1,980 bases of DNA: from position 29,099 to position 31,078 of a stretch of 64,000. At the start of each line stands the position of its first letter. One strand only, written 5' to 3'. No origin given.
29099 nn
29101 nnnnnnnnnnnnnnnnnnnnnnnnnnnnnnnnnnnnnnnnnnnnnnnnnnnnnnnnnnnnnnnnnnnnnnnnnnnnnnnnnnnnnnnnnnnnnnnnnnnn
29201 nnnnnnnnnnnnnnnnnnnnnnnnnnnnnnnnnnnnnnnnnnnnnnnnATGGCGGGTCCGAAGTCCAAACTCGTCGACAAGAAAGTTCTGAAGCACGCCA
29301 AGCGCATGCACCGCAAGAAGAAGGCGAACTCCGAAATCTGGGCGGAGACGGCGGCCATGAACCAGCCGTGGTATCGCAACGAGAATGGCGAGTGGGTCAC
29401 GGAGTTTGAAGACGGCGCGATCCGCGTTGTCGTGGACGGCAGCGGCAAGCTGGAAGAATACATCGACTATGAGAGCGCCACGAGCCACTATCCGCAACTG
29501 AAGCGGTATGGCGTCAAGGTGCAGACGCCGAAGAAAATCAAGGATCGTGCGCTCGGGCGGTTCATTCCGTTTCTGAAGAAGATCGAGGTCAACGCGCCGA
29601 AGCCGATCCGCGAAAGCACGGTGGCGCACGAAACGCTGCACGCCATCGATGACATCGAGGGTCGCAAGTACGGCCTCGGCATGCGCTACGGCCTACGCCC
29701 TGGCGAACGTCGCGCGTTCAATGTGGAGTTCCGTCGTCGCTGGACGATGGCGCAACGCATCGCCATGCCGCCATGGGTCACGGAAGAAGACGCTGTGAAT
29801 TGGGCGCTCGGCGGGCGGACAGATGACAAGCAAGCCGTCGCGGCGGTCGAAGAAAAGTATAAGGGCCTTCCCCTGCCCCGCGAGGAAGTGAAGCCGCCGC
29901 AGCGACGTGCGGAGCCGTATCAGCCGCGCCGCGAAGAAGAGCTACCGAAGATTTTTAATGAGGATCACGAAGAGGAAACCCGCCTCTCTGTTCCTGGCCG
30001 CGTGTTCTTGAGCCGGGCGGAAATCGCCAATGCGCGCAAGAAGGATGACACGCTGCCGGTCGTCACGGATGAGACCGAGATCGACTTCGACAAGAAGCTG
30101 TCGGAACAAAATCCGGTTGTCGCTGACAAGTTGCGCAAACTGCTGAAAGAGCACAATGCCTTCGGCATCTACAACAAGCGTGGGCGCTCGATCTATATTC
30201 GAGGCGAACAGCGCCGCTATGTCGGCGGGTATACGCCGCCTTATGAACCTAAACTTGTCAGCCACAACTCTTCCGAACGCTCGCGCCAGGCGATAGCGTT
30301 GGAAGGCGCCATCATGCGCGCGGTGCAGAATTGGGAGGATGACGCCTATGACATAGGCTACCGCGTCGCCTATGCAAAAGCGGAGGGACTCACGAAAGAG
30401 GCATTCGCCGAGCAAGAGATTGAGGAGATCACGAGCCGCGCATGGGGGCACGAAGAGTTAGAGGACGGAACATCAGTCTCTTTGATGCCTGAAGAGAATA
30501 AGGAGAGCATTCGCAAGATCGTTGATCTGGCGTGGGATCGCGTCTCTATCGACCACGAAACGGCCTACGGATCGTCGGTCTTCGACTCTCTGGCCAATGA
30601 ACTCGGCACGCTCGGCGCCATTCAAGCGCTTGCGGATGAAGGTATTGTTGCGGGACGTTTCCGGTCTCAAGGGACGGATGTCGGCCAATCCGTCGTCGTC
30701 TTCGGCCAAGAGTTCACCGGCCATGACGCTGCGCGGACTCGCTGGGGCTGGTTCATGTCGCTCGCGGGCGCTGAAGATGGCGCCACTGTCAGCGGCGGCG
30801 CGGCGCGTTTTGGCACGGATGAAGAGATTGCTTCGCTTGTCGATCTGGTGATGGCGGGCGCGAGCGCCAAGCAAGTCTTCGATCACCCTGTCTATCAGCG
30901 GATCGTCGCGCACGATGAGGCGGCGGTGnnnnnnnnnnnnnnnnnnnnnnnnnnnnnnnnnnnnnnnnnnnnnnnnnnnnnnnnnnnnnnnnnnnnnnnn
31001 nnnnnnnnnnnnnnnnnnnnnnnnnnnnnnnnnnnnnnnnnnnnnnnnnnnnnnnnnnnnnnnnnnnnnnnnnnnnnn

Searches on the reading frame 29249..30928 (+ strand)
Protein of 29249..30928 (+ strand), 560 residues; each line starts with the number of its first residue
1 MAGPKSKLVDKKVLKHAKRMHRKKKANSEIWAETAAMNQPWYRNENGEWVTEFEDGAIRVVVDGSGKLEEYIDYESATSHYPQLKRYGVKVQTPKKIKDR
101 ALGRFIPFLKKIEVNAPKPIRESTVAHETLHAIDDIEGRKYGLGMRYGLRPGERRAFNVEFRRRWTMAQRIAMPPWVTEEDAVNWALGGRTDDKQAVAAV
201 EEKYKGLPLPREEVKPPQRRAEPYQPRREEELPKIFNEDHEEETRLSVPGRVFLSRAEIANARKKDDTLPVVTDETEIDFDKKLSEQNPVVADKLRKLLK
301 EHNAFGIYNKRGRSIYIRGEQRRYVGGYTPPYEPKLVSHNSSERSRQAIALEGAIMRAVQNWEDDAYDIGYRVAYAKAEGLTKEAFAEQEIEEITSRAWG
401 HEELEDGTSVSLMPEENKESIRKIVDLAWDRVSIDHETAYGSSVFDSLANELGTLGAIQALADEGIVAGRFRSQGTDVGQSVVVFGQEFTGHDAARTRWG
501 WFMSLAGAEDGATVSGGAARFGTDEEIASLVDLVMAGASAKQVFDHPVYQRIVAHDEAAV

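Call 73: search_solved_structures(query=window:29249-30928:+, max_evalue=0.1)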
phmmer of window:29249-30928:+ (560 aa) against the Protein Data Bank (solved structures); distinct sequences matched with E-value up to 0.1: 0.

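Call 86: find_homologous_proteins(query=window:29249-30928:+, max_evalue=0.001)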
Query window:29249-30928:+: 8000 candidates shared short words with the query, none scored E <= 0.001.
